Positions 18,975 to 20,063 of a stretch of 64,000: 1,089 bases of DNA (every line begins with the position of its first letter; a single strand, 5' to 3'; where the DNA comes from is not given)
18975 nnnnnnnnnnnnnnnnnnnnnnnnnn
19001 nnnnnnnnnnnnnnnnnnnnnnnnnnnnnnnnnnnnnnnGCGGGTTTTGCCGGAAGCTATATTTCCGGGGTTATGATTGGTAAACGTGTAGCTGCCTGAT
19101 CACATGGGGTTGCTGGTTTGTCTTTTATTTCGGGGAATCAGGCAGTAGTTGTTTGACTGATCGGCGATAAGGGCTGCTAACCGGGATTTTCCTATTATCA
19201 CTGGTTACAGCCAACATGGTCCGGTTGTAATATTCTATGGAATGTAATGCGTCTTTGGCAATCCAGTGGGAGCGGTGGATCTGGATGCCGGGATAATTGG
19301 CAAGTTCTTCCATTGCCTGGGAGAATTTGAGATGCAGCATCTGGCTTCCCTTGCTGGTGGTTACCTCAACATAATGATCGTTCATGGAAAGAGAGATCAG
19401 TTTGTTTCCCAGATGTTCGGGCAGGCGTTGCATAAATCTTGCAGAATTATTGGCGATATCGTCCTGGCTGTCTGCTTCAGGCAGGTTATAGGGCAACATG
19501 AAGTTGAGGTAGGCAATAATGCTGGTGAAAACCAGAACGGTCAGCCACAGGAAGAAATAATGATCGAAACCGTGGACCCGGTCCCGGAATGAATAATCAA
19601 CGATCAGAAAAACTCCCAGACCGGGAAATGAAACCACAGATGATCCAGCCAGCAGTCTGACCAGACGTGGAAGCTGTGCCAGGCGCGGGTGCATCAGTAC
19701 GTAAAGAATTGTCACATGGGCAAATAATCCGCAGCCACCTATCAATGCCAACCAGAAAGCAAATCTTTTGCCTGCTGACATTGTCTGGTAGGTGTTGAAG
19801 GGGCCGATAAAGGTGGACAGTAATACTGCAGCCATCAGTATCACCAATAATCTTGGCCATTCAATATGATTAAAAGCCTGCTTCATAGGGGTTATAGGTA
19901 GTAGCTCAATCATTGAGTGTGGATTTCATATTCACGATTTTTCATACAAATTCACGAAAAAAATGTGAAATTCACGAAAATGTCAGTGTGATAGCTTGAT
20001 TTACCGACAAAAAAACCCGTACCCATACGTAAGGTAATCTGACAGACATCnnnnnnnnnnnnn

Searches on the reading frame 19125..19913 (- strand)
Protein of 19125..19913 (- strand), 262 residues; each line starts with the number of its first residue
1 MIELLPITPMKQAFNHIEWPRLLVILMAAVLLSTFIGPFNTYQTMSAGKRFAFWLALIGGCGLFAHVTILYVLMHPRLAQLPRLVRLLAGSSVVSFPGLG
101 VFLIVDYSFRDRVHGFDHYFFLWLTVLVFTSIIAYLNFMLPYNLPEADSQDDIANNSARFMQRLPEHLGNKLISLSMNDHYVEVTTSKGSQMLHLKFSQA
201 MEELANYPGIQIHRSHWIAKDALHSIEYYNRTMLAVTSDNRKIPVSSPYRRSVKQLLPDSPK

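Call 5: search_protein_families(library=pfam, proteins=[window:19125-19913:-], max_evalue=0.01)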
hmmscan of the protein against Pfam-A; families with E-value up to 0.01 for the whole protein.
window:19125-19913:- (262 aa): 1 family
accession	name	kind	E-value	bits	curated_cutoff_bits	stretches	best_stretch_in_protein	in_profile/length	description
PF04397.21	LytTR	-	7.4e-13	49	22.6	1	172-257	11-97/98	LytTr DNA-binding domain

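Call 7: find_encoding_contigs(protein=window:19125-19913:-, flank=3000, max_places=6)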
Protein window:19125-19913:- (262 aa): 2 contigs read that carry it; 1 place shown.
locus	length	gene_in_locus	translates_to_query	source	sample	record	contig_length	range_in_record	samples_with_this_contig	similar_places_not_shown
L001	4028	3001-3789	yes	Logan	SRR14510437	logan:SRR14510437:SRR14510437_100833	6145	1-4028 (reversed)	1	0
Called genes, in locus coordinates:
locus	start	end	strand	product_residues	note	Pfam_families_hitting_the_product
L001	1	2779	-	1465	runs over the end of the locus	PF00353:HemolysinCabind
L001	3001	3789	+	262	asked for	PF04397:LytTR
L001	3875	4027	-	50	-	?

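Call 14: find_homologous_proteins(query=window:19125-19913:-, max_evalue=0.001)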
Query window:19125-19913:- (262 aa): 33 proteins with E <= 0.001 among 728 candidates.
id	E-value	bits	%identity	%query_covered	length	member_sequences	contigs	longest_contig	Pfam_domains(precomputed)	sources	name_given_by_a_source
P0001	1.1e-172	590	100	100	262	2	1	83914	PF04397.22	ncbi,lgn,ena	-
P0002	2.6e-34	137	34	94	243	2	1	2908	PF04397.22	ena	-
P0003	5.5e-34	136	35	94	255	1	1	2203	PF04397.22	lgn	-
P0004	8.2e-32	129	35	92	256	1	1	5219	PF04397.22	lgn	-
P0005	1.2e-31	128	34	94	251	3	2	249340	PF04397.22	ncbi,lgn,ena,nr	ncbi:MAG: LytTR family transcriptional regulator [Rhodobacteraceae bacterium]|nr:LytTR family transc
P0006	3.9e-31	127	34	93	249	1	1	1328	PF04397.22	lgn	-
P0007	8.7e-31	125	33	94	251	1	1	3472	PF04397.22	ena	-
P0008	4.7e-29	120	33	95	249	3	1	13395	PF04397.22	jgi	-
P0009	6.4e-29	119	37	87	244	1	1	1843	PF04397.22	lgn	-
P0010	1.6e-28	118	31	96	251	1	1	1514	PF04397.22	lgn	-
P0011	2.5e-28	117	32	94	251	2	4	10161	PF04397.22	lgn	-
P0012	6.0e-28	116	33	85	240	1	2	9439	PF04397.22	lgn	-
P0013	1.7e-26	111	31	94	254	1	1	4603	PF04397.22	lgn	-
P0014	2.1e-26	111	33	93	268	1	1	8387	PF04397.22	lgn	-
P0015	2.3e-26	111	29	94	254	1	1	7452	PF04397.22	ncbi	-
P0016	3.9e-26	110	32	94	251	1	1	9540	PF04397.22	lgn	-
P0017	1.5e-25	108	33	91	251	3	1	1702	PF04397.22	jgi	-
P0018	1.5e-25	108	31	94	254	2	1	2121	PF04397.22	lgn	-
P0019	2.2e-25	108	32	98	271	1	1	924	PF04397.22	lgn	-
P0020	2.3e-25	108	30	94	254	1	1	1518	PF04397.22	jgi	-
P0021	1.1e-24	105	33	90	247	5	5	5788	PF04397.22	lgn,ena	-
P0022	2.2e-23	101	31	96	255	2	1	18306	PF04397.22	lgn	-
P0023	1.4e-20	92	28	94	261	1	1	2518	PF04397.22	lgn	-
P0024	2.6e-20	91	30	90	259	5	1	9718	PF04397.22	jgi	jgi:hypothetical protein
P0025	6.5e-20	90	27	94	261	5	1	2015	PF04397.22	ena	-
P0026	6.4e-18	83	35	67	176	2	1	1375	PF04397.22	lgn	-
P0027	2.6e-16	78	33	88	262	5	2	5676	PF04397.22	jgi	-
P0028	8.6e-16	76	27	84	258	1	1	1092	PF04397.22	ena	-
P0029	3.3e-15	74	37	49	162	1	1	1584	PF04397.22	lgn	-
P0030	8.0e-15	73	26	90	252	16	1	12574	PF04397.22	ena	-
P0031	2.4e-14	72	26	90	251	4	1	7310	PF04397.22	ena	-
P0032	4.2e-14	71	28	90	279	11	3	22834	PF04397.22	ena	-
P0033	1.1e-13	69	26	83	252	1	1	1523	PF04397.22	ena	-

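Call 17: find_related_loci(query=window:19125-19913:-, collection=genome_contigs, flank=6000)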
Query window:19125-19913:- (262 aa) in genome_contigs; peptide patterns used: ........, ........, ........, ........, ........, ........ (x = any residue, [..] = any of these).
174 stretches matched a pattern; 5 encode a relative of the query (tblastn E <= 1e-3); 5 distinct loci.
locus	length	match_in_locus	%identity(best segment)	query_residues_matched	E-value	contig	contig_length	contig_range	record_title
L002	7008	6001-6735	33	10-257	8e-39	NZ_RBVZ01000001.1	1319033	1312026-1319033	Alexandriicola marinus strain LZ-14 Scaffold1, whole genome shotgun sequence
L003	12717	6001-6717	31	22-254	3e-33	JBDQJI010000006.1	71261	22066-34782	MAG: Alphaproteobacteria bacterium isolate SFB_27D_19Dec05_100_63 k141_1620867_length_71261_cov_33.1524, whole genome sh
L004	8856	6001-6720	31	22-255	2e-32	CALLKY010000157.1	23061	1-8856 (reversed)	MAG: uncultured Alphaproteobacteria bacterium isolate S4_Bin_METABAT__173_1 genome assembly, contig: c_000000493490, who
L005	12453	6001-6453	32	87-255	3e-23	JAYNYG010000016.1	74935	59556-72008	MAG: Alphaproteobacteria bacterium isolate 139558_S160_concoct_bins.tsv.071_sub NODE_189_length_74935_cov_8.779848, whol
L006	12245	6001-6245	57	172-253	1e-13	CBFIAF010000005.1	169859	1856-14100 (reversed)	MAG: Alphaproteobacteria bacterium isolate Co_bin_507_permissive genome assembly, contig: Co_bin_507_permissive_c5, whol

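Call 25: find_related_loci(query=A1, collection=metagenome_contigs, flank=3000)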
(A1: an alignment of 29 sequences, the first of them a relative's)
Query A1 (262 aa) in metagenome_contigs; peptide patterns used: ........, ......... (x = any residue, [..] = any of these).
355 stretches matched a pattern; 320 encode a relative of the query (tblastn E <= 1e-3); the best 80 are kept; 80 distinct loci.
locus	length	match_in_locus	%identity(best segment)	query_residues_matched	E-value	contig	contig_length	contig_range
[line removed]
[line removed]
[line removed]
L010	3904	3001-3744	33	10-260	2e-46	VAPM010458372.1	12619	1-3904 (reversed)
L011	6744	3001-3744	33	10-260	2e-46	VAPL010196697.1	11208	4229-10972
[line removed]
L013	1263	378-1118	33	10-260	4e-46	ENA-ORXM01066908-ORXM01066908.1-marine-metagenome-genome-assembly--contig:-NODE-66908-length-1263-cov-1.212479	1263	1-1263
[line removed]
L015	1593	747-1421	38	21-253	7e-44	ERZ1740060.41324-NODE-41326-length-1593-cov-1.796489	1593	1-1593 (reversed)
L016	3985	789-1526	34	10-257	6e-43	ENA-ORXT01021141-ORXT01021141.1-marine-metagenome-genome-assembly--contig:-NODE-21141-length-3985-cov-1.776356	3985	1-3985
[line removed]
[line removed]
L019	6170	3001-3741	33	10-260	8e-43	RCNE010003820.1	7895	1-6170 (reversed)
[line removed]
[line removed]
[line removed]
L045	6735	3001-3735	30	21-248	6e-28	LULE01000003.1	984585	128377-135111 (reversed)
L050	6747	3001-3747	30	10-255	9e-27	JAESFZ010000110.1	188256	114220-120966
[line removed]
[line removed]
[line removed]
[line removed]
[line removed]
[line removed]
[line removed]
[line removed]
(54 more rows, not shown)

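Call 52: search_solved_structures(query=window:19125-19913:-, max_evalue=1)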
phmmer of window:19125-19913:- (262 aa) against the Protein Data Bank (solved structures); distinct sequences matched with E-value up to 1: 2.
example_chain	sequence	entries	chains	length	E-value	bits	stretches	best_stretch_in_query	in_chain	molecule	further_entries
7eeb_M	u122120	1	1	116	0.69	12.6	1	85-134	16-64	Transmembrane protein 262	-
9ubw_M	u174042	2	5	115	0.7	12.5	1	85-134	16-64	Cation channel sperm-associated auxiliary subunit TMEM262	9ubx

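Call 53: search_solved_structures(query=A1, max_evalue=1, show_alignments=2)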
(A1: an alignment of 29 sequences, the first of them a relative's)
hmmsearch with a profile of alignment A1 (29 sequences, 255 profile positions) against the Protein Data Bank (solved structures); distinct sequences matched with E-value up to 1: 1.
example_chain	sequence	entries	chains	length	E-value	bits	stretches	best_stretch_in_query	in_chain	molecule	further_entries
3d6w_A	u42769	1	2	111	0.00067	22.6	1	208-253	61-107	Methyl-accepting/DNA response regulator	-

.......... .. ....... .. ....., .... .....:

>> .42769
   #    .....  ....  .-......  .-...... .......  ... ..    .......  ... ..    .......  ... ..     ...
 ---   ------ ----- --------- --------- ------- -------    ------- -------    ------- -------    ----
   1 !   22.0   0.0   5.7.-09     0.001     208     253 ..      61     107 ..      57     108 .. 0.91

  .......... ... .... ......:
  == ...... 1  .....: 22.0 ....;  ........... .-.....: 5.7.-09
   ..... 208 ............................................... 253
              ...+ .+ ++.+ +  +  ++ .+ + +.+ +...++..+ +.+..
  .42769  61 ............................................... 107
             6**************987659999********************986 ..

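Call 58: search_protein_families(library=pfam, proteins=[L007:1755-2840:-, L010:2097-2855:-, L014:2204-2782:-, L020:398-1093:-, L043:1713-2747:-, L045:1254-2849:-, L053:625-1143:-, L063:2202-2858:-, L077:2342-2842:-, L085:2382-2873:-], max_evalue=0.001)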
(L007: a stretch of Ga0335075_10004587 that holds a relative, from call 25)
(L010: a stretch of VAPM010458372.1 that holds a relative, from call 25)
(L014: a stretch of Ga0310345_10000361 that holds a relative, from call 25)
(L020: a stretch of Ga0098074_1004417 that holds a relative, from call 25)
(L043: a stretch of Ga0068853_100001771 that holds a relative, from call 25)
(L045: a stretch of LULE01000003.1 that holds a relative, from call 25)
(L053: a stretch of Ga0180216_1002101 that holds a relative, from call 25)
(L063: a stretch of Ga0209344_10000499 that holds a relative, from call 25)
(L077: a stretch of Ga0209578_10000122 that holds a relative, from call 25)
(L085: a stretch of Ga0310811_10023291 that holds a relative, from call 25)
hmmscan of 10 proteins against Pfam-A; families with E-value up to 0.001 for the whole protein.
L007:1755-2840:- (361 aa): 1 family
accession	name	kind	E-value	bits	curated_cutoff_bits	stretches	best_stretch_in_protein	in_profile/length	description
PF00353.25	HemolysinCabind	-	3.9e-09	36.7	23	2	218-252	2-36/36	RTX calcium-binding nonapeptide repeat (4 copies)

L010:2097-2855:- (252 aa): 0 families

L014:2204-2782:- (192 aa): 0 families

L020:398-1093:- (231 aa): 0 families

L043:1713-2747:- (344 aa): 0 families

L045:1254-2849:- (531 aa): 7 families
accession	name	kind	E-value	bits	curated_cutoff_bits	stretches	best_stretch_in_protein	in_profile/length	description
PF00732.25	GMC_oxred_N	-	8.9e-53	179.7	23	1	8-297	2-217/218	GMC oxidoreductase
PF05199.19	GMC_oxred_C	-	1.2e-33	117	24.6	1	389-522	1-139/139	GMC oxidoreductase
PF00890.30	FAD_binding_2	-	2.4e-06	27.4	20.4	0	8-40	1-32/414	FAD binding domain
PF05834.18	Lycopene_cycl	-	2.4e-05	24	23.4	1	8-41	1-35/380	Lycopene cyclase protein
PF01266.30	DAO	-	4.7e-05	23.5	27.9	0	8-39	1-31/353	FAD dependent oxidoreductase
PF13450.12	NAD_binding_8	-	9.3e-05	23.1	21.9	1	11-40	1-29/68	NAD(P)-binding Rossmann-like domain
PF07992.20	Pyr_redox_2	-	0.00095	19.1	26.1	0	8-40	2-33/291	Pyridine nucleotide-disulphide oxidoreductase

L053:625-1143:- (172 aa): 1 family
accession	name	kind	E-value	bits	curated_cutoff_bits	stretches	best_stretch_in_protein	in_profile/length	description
PF10067.14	DUF2306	-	9.5e-16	58.7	31.6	1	14-110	2-103/147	Predicted membrane protein (DUF2306)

L063:2202-2858:- (218 aa): 0 families

L077:2342-2842:- (166 aa): 1 family
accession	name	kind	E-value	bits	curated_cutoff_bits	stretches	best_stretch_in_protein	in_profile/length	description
PF10067.14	DUF2306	-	8e-13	49.2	31.6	1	14-143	2-133/147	Predicted membrane protein (DUF2306)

L085:2382-2873:- (163 aa): 1 family
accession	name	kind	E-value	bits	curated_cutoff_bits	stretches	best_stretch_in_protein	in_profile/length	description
PF20327.3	DUF6622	-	1e-14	55.3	27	1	5-160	15-177/183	Family of unknown function (DUF6622)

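Call 64: search_protein_families(library=pfam, proteins=[L050:2378-2863:-, L075:2362-2985:-, L057:2350-2838:-, L066:2311-2832:-, L043:2282-2803:-, L082:2339-3055:-, L050:3759-4694:-, L066:3785-5422:-, L043:3702-4346:-, L082:3666-4619:-], max_evalue=0.001)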
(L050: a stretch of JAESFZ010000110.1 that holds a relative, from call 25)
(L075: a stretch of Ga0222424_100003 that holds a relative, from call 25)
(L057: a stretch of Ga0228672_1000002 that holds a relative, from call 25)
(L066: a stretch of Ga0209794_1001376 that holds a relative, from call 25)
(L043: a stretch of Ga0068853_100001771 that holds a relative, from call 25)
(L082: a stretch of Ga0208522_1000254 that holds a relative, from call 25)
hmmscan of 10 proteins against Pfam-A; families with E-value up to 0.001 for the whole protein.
L050:2378-2863:- (161 aa): 1 family
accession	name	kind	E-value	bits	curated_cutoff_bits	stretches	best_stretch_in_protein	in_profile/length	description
PF20327.3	DUF6622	-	2.7e-10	40.9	27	1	5-159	15-176/183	Family of unknown function (DUF6622)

L075:2362-2985:- (207 aa): 1 family
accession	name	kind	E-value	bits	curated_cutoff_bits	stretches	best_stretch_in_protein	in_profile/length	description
PF20327.3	DUF6622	-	7.4e-14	52.5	27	1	44-205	7-176/183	Family of unknown function (DUF6622)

L057:2350-2838:- (162 aa): 2 families
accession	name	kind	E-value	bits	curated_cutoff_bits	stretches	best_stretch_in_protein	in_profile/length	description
PF10067.14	DUF2306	-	1.4e-14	55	31.6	1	15-124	3-117/147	Predicted membrane protein (DUF2306)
PF22285.2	DUF6962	-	0.00056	20.4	27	1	11-92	115-197/198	Family of unknown function (DUF6962)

L066:2311-2832:- (173 aa): 1 family
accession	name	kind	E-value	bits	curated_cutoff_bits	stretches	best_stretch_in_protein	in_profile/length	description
PF20327.3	DUF6622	-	7.1e-14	52.5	27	1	6-157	12-169/183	Family of unknown function (DUF6622)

L043:2282-2803:- (173 aa): 1 family
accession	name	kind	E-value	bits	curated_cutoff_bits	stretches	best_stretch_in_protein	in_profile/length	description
PF20327.3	DUF6622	-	2.7e-07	31.1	27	1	5-161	10-174/183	Family of unknown function (DUF6622)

L082:2339-3055:- (238 aa): 1 family
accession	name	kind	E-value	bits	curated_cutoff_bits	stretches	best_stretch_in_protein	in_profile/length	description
PF10067.14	DUF2306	-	3.5e-15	56.9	31.6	1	86-195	2-118/147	Predicted membrane protein (DUF2306)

L050:3759-4694:- (311 aa): 3 families
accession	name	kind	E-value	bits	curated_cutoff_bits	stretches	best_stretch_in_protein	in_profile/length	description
PF00126.33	HTH_1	-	1e-21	77.1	26.6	1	3-60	1-59/60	Bacterial regulatory helix-turn-helix protein, lysR family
PF03466.25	LysR_substrate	-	2.9e-16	59.9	28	1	84-291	3-208/209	LysR substrate binding domain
PF13556.12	HTH_30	-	0.00036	20.7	27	0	13-47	10-44/59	PucR C-terminal helix-turn-helix domain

L066:3785-5422:- (545 aa): 2 families
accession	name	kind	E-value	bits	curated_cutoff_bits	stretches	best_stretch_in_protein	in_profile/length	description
PF02518.31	HATPase_c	-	2.2e-27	96.2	26.4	1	387-498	2-110/111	Histidine kinase-, DNA gyrase B-, and HSP90-like ATPase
PF00512.31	HisKA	-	1.6e-21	76.5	26.9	1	271-340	1-66/66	His Kinase A (phospho-acceptor) domain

L043:3702-4346:- (214 aa): 3 families
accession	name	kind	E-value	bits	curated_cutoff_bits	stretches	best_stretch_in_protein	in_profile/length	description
PF00583.31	Acetyltransf_1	-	6.1e-13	49.5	20.7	1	96-186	24-116/116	Acetyltransferase (GNAT) family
PF13508.13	Acetyltransf_7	-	1.4e-11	45.1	27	1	105-187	3-83/84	Acetyltransferase (GNAT) domain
PF13673.13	Acetyltransf_10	-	1.4e-08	35.2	23.6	1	88-192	13-113/128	Acetyltransferase (GNAT) domain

L082:3666-4619:- (317 aa): 2 families
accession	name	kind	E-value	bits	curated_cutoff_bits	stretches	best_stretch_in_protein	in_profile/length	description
PF00126.33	HTH_1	-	2.4e-22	79.1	26.6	1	3-60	1-59/60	Bacterial regulatory helix-turn-helix protein, lysR family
PF03466.25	LysR_substrate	-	2.4e-16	60.2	28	1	84-291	3-208/209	LysR substrate binding domain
